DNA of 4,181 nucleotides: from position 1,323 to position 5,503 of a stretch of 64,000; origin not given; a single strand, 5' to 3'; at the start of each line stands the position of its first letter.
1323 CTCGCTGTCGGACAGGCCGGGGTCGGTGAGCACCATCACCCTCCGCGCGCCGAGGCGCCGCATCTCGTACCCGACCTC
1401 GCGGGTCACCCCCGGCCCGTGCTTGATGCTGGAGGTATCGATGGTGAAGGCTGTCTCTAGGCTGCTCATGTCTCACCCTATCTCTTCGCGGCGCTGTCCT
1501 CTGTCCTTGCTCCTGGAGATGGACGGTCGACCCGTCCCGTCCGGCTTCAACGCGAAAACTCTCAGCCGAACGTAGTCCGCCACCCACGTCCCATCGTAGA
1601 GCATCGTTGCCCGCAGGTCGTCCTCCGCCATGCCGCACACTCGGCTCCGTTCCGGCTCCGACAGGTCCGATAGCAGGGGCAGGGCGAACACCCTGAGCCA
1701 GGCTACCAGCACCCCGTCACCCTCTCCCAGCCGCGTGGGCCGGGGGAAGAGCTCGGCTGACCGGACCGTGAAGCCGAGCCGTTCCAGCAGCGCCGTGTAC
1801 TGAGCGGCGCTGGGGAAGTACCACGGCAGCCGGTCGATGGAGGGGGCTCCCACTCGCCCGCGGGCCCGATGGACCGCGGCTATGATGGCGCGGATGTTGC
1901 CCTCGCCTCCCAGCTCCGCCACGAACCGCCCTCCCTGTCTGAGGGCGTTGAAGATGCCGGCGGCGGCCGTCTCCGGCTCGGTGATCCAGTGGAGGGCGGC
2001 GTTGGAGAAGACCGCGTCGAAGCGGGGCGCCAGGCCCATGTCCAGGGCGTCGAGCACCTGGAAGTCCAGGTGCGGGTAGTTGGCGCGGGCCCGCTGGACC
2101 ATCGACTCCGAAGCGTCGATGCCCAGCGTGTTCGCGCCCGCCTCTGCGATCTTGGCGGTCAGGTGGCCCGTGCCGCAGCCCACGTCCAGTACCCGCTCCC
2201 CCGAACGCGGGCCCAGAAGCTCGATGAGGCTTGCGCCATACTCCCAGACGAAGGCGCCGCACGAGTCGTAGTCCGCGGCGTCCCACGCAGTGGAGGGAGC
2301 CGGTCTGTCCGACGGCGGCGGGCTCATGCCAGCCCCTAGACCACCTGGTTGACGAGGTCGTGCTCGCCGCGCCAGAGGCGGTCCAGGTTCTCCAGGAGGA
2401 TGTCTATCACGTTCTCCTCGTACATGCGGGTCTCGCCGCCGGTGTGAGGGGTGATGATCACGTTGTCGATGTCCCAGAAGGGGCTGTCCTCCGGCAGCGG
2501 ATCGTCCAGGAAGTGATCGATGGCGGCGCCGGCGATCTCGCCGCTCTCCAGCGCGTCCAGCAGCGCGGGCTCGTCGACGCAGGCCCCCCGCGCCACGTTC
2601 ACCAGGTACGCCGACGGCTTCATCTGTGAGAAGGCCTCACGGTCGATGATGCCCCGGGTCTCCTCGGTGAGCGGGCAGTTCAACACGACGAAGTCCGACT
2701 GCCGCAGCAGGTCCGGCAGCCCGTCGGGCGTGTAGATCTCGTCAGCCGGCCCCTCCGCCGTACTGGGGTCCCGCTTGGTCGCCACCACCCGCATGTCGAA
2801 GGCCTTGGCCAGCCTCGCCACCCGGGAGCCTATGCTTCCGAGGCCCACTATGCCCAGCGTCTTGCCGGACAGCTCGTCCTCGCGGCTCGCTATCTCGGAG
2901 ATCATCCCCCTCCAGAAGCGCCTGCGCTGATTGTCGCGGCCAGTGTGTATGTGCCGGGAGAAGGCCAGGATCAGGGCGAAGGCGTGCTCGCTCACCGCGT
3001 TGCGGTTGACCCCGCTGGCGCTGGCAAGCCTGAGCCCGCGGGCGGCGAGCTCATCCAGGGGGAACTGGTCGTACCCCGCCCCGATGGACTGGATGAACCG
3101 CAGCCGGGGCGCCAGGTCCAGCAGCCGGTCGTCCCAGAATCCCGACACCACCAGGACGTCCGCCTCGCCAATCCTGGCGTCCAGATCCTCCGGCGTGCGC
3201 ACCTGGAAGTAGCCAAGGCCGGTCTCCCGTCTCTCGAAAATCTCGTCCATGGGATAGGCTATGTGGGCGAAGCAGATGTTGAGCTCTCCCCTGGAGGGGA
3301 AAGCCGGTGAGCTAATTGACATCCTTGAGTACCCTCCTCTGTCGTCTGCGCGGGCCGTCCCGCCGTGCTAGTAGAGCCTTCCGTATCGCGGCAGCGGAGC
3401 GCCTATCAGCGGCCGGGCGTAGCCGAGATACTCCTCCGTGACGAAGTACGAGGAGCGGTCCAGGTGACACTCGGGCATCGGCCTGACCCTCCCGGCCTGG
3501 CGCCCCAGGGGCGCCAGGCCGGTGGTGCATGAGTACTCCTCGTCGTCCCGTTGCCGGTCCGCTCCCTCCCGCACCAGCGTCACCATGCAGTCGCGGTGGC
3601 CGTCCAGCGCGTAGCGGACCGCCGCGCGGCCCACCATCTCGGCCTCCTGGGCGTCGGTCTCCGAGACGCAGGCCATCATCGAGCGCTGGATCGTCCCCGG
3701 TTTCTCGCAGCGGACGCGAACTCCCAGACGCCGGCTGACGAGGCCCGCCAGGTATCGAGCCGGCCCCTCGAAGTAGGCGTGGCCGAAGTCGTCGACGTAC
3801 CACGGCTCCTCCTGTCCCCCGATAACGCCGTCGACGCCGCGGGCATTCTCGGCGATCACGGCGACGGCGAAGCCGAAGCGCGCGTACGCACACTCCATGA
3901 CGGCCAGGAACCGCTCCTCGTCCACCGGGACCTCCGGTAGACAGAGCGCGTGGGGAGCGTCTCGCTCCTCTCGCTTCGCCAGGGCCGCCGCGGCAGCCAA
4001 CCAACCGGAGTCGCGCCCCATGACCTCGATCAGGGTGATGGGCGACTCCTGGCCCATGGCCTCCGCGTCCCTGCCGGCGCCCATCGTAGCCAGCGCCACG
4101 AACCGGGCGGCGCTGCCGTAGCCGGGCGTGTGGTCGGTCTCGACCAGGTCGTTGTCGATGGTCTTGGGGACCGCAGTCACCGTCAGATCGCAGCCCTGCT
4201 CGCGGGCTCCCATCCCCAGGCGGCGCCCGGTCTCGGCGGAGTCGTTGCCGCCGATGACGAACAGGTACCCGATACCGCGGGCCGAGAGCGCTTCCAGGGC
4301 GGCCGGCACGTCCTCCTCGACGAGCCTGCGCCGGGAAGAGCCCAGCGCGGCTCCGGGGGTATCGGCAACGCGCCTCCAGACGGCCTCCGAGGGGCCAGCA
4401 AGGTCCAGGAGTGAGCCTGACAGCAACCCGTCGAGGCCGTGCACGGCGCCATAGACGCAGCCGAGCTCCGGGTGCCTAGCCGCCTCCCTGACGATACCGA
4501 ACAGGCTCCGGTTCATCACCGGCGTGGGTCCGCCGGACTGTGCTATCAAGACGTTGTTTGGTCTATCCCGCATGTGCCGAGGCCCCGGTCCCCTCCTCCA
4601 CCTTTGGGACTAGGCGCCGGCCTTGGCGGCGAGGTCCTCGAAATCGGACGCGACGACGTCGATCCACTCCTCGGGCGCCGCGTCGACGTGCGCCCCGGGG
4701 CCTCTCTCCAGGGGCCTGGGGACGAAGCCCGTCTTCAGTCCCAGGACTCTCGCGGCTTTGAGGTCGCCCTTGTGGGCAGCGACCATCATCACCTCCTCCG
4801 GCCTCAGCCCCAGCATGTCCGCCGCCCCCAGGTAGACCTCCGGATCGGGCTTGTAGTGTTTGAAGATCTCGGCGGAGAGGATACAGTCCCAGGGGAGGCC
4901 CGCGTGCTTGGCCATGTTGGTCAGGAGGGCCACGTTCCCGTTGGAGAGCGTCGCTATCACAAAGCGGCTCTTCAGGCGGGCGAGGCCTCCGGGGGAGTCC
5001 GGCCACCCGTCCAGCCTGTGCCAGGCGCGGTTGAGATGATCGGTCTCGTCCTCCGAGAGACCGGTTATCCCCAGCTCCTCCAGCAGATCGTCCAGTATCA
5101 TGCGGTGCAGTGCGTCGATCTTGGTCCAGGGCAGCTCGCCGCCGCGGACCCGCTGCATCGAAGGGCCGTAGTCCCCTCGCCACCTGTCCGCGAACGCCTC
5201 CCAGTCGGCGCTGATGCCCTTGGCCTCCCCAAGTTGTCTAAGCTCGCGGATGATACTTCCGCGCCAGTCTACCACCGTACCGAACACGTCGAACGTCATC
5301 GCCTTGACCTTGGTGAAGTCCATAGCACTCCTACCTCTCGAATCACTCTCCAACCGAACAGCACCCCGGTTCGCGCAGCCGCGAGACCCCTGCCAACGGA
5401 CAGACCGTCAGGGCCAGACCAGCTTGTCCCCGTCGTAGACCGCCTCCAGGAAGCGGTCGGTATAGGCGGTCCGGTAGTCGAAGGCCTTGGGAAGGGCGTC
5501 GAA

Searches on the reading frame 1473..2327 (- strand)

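Call 33: search_protein_families(library=ncbifam, proteins=[window:1473-2327:-], max_evalue=1e-15)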
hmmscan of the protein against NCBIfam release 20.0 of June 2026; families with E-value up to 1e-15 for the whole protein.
window:1473-2327:- (284 aa): 2 families
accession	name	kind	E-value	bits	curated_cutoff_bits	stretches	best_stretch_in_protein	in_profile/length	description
TIGR02072.1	BioC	equivalog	2.8e-20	73.2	184.95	1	19-155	8-150/244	malonyl-ACP O-methyltransferase BioC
NF010703.0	PRK14103.1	equivalog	5.5e-16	58.8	320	1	32-189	19-180/256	trans-aconitate 2-methyltransferase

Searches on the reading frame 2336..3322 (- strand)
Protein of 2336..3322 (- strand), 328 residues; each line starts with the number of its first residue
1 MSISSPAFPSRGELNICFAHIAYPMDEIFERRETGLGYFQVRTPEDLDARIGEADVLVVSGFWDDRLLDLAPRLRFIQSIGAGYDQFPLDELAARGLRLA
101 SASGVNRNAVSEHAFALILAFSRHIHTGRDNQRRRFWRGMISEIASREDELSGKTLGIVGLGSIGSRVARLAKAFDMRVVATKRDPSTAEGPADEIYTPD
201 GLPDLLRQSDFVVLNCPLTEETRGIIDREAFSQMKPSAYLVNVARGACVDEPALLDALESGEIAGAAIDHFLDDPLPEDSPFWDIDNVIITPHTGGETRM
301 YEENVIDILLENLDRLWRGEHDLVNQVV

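Call 33: search_protein_families(library=ncbifam, proteins=[window:2336-3322:-], max_evalue=1e-15)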
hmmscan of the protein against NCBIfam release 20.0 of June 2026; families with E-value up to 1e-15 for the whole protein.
window:2336-3322:- (328 aa): 20 families
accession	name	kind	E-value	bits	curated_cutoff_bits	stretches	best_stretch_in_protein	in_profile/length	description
NF041369.1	Dhydh_Halo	equivalog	1.2e-77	261.1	400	1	50-328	37-305/305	D-2-hydroxyacid dehydrogenase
TIGR01327.1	PGDH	equivalog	2.6e-55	188.2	454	1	45-318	32-302/525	phosphoglycerate dehydrogenase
NF009714.1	PRK13243.1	equivalog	6.4e-55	186.8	455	1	52-326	44-324/332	glyoxylate reductase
NF005069.0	PRK06487.1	equivalog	9.3e-52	176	448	1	36-319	31-313/320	2-hydroxyacid dehydrogenase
NF011938.0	PRK15409.1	equivalog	1.5e-45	155.6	492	1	50-314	42-306/324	glyoxylate/hydroxypyruvate reductase GhrB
NF008759.0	PRK11790.1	equivalog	2.1e-43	148.6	404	1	64-307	67-307/410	phosphoglycerate dehydrogenase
NF005387.0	PRK06932.1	equivalog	1.7e-42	145.5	492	1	41-296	32-289/314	2-hydroxyacid dehydrogenase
NF006263.0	PRK08410.1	equivalog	1.2e-41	143.2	389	1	37-318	26-308/311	D-2-hydroxyacid dehydrogenase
NF005750.0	PRK07574.1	equivalog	1.7e-40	139.3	329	1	45-309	82-353/386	NAD-dependent formate dehydrogenase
NF005027.0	PRK06436.1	equivalog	3.4e-36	124.9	261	1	73-319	49-282/303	2-hydroxyacid dehydrogenase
NF001309.0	PRK00257.1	equivalog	4.9e-28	98.2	434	1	147-296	110-257/379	4-phosphoerythronate dehydrogenase PdxB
NF012013.0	PRK15469.1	equivalog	1.2e-27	96.8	403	1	109-321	98-301/312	glyoxylate/hydroxypyruvate reductase GhrA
NF000492.1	vanH_gen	exception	1.1e-25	90.3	540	1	107-270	99-251/312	D-lactate dehydrogenase VanH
NF006374.0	PRK08605.1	subfamily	1.2e-22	80.4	356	1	76-271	72-263/332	D-lactate dehydrogenase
NF000151.1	vanH-Ac1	exception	3e-21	76.1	750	1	145-270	169-287/351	D-lactate dehydrogenase VanH-Ac1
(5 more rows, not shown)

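Call 35: find_encoding_contigs(protein=window:2336-3322:-, flank=10000, max_places=3)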
Protein window:2336-3322:- (328 aa): no gene with exactly this product is on record in the collection.

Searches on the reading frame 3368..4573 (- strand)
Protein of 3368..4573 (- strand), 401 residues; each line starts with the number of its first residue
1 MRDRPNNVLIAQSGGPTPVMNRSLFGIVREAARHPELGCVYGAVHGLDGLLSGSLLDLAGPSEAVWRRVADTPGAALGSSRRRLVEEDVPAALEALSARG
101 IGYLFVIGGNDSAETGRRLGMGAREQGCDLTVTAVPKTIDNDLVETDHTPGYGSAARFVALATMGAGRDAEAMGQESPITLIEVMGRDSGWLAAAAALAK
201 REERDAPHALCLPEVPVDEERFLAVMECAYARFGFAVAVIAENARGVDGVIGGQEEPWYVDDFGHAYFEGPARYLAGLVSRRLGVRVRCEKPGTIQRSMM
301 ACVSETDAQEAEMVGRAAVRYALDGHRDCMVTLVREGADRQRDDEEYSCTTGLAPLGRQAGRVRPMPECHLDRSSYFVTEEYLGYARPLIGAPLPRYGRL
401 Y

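Call 33: search_protein_families(library=ncbifam, proteins=[window:3368-4573:-], max_evalue=1e-15)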
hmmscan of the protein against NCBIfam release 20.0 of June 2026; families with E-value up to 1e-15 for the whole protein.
window:3368-4573:- (401 aa): 8 families
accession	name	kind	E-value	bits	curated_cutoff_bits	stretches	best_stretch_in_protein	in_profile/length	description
NF010675.0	PRK14072.1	subfamily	1.6e-112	376.3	273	1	6-395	4-392/416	diphosphate--fructose-6-phosphate 1-phosphotransferase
NF002872.1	PRK03202.1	subfamily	2.3e-35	122.2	253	1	10-337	5-294/323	ATP-dependent 6-phosphofructokinase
TIGR02483.1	PFK_mixed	subfamily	3.3e-34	118.4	430.55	1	10-333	4-311/325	phosphofructokinase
NF005301.0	PRK06830.1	equivalog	2.3e-33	115.4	400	1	10-335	86-404/445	ATP-dependent 6-phosphofructokinase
TIGR02482.1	PFKA_ATP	equivalog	4.8e-24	84.9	371.35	1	9-203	3-186/301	6-phosphofructokinase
NF010674.0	PRK14071.1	equivalog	3.4e-18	65.7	544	1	96-333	103-321/360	ATP-dependent 6-phosphofructokinase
NF041103.1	PFKA_PPi_Ttgales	equivalog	5.4e-17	61.9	550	0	10-194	3-183/407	diphosphate--fructose-6-phosphate 1-phosphotransferase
NF005121.0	PRK06555.1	equivalog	1.3e-16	60.4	395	0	13-205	11-215/404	pyrophosphate--fructose-6-phosphate 1-phosphotransferase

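Call 46: find_encoding_contigs(protein=window:3368-4573:-, flank=10000, max_places=2)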
Protein window:3368-4573:- (401 aa): no gene with exactly this product is on record in the collection.

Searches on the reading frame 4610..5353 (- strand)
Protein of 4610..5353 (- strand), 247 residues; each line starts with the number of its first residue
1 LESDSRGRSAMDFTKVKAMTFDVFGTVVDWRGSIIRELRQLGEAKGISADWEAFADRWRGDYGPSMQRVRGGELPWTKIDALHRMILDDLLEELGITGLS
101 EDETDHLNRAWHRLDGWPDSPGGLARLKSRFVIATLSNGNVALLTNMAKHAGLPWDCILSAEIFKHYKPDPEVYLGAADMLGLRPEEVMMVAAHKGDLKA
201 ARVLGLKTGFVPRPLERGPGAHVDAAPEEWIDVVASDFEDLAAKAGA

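Call 33: search_protein_families(library=ncbifam, proteins=[window:4610-5353:-], max_evalue=1e-15)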
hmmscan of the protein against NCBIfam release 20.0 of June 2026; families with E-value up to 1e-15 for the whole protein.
window:4610-5353:- (247 aa): 2 families
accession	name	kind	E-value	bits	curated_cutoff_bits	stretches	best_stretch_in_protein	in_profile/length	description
TIGR01428.1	HAD_type_II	equivalog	9.7e-52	175.8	125.4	1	17-216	2-195/197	haloacid dehalogenase type II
TIGR01493.1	HAD-SF-IA-v2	subfamily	2e-26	93.2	39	1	105-202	67-159/161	HAD-IA family hydrolase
